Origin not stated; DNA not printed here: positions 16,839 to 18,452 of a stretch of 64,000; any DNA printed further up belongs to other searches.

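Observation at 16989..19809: cI-like repressor + ImmA/IrrE protease + cro-like module whose third gene is a NERD/zinc-ribbon membrane protein instead of an integrase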

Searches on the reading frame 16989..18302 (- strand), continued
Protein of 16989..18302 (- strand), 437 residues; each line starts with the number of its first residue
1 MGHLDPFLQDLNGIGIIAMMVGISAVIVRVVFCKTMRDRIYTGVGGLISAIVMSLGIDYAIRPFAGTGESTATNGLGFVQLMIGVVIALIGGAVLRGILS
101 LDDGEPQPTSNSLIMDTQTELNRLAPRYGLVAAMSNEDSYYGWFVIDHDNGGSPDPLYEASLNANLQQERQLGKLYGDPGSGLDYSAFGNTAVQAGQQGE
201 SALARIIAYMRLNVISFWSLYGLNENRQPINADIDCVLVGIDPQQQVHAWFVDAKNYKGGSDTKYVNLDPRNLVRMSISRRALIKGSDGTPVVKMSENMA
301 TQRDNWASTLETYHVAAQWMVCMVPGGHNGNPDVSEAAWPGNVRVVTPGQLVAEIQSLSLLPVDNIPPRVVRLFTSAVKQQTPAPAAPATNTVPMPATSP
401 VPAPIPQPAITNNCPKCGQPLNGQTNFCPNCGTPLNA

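Call 26: find_encoding_contigs(protein=P0059, flank=6000, max_places=2)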
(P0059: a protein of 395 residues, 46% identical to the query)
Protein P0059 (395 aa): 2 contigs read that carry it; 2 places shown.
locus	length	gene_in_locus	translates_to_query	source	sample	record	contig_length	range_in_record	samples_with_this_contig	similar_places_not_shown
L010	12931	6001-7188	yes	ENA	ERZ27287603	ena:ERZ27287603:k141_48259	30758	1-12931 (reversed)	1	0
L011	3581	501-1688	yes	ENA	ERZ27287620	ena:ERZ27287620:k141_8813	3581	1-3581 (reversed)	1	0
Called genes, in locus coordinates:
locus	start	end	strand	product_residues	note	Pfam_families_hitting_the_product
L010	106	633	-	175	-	-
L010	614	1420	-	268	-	-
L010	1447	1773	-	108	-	-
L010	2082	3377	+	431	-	-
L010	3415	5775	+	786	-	PF03793:PASTA (faint)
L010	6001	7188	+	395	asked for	-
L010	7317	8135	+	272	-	-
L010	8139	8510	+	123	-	-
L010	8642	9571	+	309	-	-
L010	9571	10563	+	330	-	-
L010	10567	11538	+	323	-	-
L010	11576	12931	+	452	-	?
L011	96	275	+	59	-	-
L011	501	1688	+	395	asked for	-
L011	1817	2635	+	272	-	-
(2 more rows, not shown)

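Call 31: fold_search(model_id=the predicted structure, library=pdb)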
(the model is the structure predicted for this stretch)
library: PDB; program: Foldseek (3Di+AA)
matches with E <= 10: 233; with E <= 0.001: 0
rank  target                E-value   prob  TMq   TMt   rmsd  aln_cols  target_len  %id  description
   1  9dn5_A                6.2e-02  0.08  0.10  0.03  24.7       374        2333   10  CryoEM structures of yeast cytoplasmic dynein in the presence of ATP and Lis1. (released 2025-05-28)
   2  9qn7_B                7.4e-01  0.10  0.14  0.18  17.8       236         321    9  Structure of talin in complex with a peptide fragment (released 2025-10-08)
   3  6r37                  8.3e-01  0.23  0.15  0.19  15.0       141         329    8  T. brucei FPPS in complex with 2-(5-chlorobenzo[b]thiophen-3-yl)acetic acid (released 2020-04-08)
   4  6sii                  8.8e-01  0.23  0.15  0.20  14.9       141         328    8  T. brucei FPPS in complex with 1-((1H-indol-3-yl)methyl)-N-(3-chlorobenzyl)piperidin-4-amine (released 2020-08-26)
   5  6r36                  8.8e-01  0.13  0.13  0.17  15.6       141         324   12  T. brucei farnesyl pyrophosphate synthase (FPPS) (released 2020-04-08)
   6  7buw_B                1.1e+00  0.10  0.14  0.18  27.5       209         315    8  Eucommia ulmoides TPT3 mutant -C94Y/A95F (released 2021-02-17)
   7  9n6z_NB               1.1e+00  0.04  0.09  0.16  60.4       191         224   10  SSU processome maturation and disassembly, State D (released 2025-11-05)
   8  5xn6_C                1.2e+00  0.07  0.12  0.18  25.6       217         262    9  Heterodimer crystal structure of geranylgeranyl diphosphate synthases 1 with GGPPS Recruiting Protein(OsGRP) from Oryz (released 2017-06-28)
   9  9n75_NB               1.2e+00  0.04  0.11  0.15  56.6       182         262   10  SSU processome maturation and disassembly, State I (released 2025-11-05)
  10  5qth                  1.3e+00  0.16  0.15  0.19  15.0       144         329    8  T. brucei FPPS in complex with CID 2799882 (released 2020-10-07)
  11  7yon_R                1.3e+00  0.02  0.09  0.11  30.2       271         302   13  Complex structure of Neuropeptide Y Y2 receptor in complex with PYY(3-36) and Gi (released 2023-03-22)
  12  5qt4                  1.3e+00  0.13  0.14  0.18  15.5       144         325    9  T. brucei FPPS in complex with CID 3599333 (released 2020-10-07)
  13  6r38                  1.3e+00  0.10  0.15  0.19  25.3       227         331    9  T. brucei FPPS in complex with 2-(2,5-dichlorobenzo[b]thiophen-3-yl)acetic acid (released 2020-04-08)
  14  8sh0_A                1.5e+00  0.01  0.06  0.08  18.7       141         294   11  Structure of human POT1 DNA binding domain bound to a 5'-phosphorylated junction of a telomeric DNA hairpin with a 3'- (released 2023-08-30)
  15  8j7t_A                1.7e+00  0.08  0.11  0.15   9.6       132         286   12  Cryo-EM structure of hZnT7-Fab complex in zinc-unbound state, determined in outward-facing conformation (released 2023-09-20)
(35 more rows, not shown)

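Call 56: search_protein_families(library=phrogs, proteins=[window:16989-18302:-], max_evalue=0.01)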
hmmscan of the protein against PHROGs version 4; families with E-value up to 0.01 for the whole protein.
window:16989-18302:- (437 aa): 3 families
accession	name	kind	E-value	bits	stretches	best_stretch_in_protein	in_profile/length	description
phrog_10714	-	unknown function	0.00068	20.8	1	412-436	74-100/109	-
phrog_6586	-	unknown function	0.0019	19.1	1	413-436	5-28/129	-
phrog_2546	-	unknown function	0.0067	17.7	0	414-436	3-25/180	-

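Call 71: search_protein_families(library=pfam, proteins=[L001:7316-8185:+, L010:7227-8135:+, L010:8139-8510:+, L010:8489-9571:+], max_evalue=0.05)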
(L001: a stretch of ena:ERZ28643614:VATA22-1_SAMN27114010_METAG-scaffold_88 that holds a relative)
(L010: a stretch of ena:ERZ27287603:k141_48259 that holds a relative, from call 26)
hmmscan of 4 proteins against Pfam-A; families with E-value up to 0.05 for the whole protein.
L001:7316-8185:+ (289 aa): 0 families

L010:7227-8135:+ (302 aa): 0 families

L010:8139-8510:+ (123 aa): 0 families

L010:8489-9571:+ (360 aa): 0 families

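Call 91: search_dna_similar(query=window:16989-18302:-, collection=phages, mode=protein, max_evalue=0.001, max_rows=15)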
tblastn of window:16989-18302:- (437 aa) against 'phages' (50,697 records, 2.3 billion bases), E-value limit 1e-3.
No match.

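Call 97: search_protein_families(library=ncbifam, proteins=[window:16989-18302:-], max_evalue=0.01)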
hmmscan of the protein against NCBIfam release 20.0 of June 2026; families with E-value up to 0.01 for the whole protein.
window:16989-18302:- (437 aa): 0 families

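Call 107: search_protein_families(library=padloc, proteins=[L001:7316-8185:+, L010:7227-8135:+, P0067, L003:5052-5942:+], max_evalue=0.001)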
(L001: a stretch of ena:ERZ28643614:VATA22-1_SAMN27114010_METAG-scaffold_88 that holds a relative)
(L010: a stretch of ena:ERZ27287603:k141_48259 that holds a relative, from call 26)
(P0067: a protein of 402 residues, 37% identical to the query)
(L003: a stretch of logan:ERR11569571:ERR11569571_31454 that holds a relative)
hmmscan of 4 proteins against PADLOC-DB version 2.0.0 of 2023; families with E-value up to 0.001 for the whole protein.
L001:7316-8185:+ (289 aa): 0 families

L010:7227-8135:+ (302 aa): 0 families

P0067 (402 aa): 0 families

L003:5052-5942:+ (296 aa): 0 families

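Call 110: find_encoding_contigs(protein=P0079, flank=6000, max_places=2)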
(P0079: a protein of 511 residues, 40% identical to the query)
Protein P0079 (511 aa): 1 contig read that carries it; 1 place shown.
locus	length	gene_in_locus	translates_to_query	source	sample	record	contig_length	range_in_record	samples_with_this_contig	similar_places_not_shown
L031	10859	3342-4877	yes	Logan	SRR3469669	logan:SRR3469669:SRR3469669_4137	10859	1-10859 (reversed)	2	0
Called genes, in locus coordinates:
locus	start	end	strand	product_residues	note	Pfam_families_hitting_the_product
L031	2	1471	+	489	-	?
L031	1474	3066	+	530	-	PF09563:RE_LlaJI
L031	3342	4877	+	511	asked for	PF21196:PcrA_UvrD_tudor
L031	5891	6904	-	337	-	PF07751:Abi_2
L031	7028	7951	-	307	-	-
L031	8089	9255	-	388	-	-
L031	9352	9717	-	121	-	-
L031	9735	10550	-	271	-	-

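Call 111: find_encoding_contigs(protein=P0075, flank=6000, max_places=2)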
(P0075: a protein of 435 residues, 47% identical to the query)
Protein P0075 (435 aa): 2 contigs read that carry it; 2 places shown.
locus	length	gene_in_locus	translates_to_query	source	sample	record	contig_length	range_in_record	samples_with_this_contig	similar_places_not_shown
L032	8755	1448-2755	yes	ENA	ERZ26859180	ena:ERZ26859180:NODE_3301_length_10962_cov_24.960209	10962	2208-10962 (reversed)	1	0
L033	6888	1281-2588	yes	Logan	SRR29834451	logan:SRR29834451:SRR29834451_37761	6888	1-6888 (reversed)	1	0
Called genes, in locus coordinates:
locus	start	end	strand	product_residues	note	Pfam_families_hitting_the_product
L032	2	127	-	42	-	?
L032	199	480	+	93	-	-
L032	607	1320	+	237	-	-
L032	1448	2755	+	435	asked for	-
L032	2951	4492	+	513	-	PF12161:HsdM_N, PF02384:N6_Mtase, PF05175:MTS (weak)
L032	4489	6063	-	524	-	PF09563:RE_LlaJI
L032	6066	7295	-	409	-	PF07728:AAA_5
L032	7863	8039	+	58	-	-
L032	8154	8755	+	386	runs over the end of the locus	PF01420:Methylase_S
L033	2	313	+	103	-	?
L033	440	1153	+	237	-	-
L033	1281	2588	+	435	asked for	-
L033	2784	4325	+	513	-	PF12161:HsdM_N, PF02384:N6_Mtase, PF05175:MTS (weak)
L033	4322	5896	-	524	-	PF09563:RE_LlaJI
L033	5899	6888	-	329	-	?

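Call 112: find_encoding_contigs(protein=P0088, flank=6000, max_places=2)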
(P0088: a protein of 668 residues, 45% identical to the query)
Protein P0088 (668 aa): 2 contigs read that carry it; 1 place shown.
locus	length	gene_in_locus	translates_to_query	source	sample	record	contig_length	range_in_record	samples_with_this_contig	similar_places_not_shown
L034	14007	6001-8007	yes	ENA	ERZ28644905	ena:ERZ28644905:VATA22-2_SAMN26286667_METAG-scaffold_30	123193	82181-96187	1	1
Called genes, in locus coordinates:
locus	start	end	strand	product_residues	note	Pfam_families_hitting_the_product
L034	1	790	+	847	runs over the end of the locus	-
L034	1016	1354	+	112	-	-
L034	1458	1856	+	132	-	-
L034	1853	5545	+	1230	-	-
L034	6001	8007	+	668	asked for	-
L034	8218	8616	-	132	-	PF01797:Y1_Tnp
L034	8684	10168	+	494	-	PF01385:OrfB_IS605, PF07282:Cas12f1-like_TNB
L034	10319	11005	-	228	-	-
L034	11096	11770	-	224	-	-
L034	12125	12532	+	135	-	-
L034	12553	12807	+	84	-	-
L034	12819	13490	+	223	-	-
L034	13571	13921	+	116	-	-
